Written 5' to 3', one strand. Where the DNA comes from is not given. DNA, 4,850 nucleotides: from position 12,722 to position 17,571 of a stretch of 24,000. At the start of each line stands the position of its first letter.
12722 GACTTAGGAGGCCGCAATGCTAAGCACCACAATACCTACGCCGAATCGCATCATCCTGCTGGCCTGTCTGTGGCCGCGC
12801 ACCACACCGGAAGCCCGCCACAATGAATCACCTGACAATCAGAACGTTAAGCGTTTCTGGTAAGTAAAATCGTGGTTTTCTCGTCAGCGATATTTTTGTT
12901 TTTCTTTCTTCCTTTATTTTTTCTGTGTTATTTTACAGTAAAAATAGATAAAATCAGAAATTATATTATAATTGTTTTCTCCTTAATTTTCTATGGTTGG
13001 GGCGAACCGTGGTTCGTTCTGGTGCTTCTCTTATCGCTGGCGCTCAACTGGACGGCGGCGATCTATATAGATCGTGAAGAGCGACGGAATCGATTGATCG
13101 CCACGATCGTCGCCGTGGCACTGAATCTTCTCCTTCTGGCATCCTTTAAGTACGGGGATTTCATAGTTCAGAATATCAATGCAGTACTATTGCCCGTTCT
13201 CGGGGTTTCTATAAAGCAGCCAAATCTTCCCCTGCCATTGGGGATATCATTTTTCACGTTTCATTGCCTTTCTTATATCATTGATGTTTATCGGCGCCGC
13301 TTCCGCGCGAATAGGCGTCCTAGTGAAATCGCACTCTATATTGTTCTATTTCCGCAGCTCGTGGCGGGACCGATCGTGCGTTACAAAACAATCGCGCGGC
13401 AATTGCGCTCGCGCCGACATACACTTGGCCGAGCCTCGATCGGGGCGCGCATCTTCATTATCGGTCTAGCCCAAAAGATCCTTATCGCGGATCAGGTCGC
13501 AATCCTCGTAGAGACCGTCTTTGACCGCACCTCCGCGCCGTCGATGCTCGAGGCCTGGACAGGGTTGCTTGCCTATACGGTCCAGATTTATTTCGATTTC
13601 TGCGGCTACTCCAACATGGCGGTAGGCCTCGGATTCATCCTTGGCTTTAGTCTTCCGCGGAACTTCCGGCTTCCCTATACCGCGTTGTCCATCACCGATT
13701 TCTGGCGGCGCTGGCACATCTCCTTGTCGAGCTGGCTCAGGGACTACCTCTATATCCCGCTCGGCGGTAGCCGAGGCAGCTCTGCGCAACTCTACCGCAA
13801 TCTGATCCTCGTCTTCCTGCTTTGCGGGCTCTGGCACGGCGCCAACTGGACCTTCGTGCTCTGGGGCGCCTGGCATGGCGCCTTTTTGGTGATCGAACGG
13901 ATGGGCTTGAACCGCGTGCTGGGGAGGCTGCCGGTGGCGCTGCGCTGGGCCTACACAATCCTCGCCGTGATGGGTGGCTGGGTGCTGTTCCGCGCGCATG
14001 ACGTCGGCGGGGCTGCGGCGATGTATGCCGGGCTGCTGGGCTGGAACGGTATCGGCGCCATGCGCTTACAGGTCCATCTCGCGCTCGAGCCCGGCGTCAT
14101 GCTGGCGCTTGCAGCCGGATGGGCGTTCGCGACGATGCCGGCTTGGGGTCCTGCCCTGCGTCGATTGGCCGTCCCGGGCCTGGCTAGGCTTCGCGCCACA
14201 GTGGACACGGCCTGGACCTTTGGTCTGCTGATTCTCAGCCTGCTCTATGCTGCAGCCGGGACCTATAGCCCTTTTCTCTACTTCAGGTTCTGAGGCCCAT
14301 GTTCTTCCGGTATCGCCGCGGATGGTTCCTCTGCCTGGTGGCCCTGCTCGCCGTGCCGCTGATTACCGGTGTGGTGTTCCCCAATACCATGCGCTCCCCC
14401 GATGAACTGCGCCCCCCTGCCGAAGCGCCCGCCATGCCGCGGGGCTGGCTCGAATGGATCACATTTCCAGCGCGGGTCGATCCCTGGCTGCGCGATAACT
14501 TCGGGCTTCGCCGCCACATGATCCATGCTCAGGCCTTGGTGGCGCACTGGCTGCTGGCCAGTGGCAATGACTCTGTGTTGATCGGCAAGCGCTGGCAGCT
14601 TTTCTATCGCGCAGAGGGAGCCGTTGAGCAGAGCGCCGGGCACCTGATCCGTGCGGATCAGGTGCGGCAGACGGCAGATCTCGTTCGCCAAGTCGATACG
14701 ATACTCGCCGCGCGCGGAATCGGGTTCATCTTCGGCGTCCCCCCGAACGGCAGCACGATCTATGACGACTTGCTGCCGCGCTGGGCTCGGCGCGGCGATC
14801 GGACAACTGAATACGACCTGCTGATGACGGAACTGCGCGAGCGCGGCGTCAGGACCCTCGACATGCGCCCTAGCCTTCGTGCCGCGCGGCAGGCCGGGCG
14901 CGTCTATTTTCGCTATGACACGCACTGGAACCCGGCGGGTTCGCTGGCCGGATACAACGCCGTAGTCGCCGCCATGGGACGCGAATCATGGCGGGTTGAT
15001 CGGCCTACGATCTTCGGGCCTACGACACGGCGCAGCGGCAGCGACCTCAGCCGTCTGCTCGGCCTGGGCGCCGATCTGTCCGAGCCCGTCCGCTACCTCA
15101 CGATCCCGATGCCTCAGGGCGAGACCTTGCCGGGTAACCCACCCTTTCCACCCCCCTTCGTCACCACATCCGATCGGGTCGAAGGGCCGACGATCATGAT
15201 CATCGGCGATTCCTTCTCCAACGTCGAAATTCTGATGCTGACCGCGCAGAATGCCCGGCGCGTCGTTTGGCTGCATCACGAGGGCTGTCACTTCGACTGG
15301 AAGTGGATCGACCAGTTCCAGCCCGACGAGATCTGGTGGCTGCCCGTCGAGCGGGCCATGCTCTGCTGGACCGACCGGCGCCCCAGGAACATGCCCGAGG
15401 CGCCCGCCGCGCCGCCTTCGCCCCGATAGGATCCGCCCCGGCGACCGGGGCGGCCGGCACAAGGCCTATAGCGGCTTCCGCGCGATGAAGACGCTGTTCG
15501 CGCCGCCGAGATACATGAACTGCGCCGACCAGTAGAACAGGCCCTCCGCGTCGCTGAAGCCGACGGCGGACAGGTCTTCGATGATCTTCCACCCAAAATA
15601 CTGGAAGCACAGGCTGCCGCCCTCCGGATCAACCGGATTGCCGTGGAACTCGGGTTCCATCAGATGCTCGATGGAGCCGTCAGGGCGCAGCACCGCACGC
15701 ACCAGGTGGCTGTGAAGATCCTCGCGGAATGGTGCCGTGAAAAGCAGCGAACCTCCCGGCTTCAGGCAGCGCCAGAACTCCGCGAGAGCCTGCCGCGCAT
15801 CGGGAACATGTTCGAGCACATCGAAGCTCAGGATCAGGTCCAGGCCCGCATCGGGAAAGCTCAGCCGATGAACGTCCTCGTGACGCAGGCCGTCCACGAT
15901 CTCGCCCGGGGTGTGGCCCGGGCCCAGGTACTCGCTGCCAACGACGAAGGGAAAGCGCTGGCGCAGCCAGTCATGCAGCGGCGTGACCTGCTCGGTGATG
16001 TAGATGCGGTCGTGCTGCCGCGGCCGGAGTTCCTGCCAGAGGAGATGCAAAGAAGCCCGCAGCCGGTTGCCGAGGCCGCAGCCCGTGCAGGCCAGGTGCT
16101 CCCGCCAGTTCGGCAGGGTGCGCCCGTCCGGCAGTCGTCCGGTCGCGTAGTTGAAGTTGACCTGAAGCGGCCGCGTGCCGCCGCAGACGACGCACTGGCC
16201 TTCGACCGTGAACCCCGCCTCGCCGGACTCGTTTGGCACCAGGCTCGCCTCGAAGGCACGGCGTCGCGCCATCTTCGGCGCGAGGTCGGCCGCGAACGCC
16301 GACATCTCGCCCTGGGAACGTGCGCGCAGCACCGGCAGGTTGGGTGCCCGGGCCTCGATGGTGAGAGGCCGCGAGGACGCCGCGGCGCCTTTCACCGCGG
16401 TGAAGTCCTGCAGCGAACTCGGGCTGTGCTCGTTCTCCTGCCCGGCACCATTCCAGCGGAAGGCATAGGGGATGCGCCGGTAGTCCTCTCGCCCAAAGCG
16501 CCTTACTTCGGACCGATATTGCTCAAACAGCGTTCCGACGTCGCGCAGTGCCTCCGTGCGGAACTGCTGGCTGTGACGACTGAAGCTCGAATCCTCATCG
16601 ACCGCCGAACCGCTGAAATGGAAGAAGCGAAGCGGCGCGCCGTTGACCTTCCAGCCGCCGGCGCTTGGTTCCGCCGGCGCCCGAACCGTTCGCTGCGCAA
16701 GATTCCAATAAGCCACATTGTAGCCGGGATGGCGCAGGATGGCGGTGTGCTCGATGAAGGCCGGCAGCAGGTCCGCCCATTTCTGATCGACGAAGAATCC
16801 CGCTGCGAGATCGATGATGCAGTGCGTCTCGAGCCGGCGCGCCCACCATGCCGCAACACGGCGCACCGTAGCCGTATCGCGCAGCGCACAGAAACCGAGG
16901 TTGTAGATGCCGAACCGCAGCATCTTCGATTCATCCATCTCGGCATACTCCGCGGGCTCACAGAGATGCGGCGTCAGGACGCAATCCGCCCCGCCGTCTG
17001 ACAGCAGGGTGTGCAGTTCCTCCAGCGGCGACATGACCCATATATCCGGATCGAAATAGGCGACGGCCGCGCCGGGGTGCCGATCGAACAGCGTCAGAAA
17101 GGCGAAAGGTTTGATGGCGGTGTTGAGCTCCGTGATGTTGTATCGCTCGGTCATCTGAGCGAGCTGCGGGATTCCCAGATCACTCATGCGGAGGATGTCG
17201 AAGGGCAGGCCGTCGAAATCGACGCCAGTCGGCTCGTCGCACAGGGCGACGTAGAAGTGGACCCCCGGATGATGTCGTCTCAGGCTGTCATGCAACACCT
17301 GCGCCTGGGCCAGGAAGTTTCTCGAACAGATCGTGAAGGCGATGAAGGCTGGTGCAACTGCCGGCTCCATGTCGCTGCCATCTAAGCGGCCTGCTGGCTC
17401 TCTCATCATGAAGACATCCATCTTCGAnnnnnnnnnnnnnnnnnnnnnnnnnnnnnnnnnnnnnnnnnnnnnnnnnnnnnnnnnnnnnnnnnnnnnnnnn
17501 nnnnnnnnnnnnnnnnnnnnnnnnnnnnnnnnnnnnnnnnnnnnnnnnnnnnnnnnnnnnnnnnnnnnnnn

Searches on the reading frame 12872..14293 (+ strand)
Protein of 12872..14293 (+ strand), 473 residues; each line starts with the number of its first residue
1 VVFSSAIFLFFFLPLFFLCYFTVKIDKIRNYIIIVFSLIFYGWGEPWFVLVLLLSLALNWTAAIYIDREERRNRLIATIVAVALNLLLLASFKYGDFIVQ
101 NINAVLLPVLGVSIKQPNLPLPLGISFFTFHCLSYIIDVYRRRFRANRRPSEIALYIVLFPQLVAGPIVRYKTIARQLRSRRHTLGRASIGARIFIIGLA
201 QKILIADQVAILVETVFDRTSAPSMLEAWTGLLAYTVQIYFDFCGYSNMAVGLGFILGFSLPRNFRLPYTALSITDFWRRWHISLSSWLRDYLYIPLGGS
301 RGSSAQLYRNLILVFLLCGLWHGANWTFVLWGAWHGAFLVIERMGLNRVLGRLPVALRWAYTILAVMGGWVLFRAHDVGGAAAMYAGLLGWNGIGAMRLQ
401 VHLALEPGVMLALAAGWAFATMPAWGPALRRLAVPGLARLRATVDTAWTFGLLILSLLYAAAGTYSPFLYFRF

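Call 9: search_protein_families(library=pfam, proteins=[window:12872-14293:+], max_evalue=0.001)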
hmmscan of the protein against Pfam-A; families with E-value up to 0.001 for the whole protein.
window:12872-14293:+ (473 aa): 2 families
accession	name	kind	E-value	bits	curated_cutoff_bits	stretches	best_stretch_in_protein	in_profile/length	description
PF03062.24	MBOAT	-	9.4e-32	111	27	1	128-347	57-299/337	MBOAT, membrane-bound O-acyltransferase family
PF13813.11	MBOAT_2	-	1.8e-05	25.4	25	1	262-328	2-70/85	Membrane bound O-acyl transferase family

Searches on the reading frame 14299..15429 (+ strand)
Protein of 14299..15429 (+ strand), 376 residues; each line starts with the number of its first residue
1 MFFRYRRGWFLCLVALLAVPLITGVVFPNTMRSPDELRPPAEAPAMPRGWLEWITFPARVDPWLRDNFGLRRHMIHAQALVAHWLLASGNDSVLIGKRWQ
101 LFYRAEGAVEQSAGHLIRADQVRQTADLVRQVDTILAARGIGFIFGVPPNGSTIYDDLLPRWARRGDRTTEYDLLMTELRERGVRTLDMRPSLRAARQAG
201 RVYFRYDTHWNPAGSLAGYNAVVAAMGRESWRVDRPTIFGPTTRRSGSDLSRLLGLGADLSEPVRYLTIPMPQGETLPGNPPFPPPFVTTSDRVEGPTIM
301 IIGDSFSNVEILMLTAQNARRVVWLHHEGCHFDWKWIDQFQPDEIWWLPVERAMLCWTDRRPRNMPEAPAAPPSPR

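Call 9: search_protein_families(library=pfam, proteins=[window:14299-15429:+], max_evalue=0.001)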
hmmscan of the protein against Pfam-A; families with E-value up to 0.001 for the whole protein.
window:14299-15429:+ (376 aa): 2 families
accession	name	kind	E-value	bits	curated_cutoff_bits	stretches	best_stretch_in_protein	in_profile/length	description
PF16822.11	ALGX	-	1.6e-23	84.2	26.5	1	93-309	1-214/268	SGNH hydrolase-like domain, acetyltransferase AlgX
PF19040.6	SGNH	-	6.6e-05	23.2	27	0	81-216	82-240/248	SGNH domain (fused to AT3 domains)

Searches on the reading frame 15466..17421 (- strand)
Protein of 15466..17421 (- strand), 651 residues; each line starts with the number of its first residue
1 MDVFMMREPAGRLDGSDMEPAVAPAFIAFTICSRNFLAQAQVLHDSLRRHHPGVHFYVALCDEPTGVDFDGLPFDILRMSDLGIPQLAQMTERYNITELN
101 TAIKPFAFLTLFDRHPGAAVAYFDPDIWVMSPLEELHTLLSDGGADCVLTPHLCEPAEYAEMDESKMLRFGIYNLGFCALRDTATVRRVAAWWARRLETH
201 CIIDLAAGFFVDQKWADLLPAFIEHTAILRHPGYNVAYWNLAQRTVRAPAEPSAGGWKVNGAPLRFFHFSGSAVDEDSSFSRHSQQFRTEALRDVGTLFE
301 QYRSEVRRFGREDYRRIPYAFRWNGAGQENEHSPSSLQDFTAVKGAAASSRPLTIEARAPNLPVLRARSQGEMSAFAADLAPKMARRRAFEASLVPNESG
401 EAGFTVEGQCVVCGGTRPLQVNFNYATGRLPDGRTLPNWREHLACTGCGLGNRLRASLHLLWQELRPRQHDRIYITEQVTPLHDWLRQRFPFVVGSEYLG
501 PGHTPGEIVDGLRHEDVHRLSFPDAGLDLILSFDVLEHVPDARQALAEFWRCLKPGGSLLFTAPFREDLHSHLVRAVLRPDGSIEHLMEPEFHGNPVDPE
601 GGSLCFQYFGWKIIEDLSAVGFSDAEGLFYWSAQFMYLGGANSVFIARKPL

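Call 9: search_protein_families(library=pfam, proteins=[window:15466-17421:-], max_evalue=0.001)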
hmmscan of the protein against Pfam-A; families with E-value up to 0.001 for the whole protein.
window:15466-17421:- (651 aa): 5 families
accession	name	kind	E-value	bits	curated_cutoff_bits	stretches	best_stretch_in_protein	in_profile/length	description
PF08241.18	Methyltransf_11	-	1.8e-12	48.2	21.2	1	512-561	46-95/95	Methyltransferase domain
PF13489.12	Methyltransf_23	-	8.7e-09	35.8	27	1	515-613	70-161/164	Methyltransferase domain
PF13649.12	Methyltransf_25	-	1.3e-07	32.7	27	1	513-557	51-97/97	Methyltransferase domain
PF08242.18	Methyltransf_12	-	6.4e-07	30.5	30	1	516-559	57-98/98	Methyltransferase domain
PF13847.12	Methyltransf_31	-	0.00025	21.2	27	1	514-565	60-113/145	Methyltransferase domain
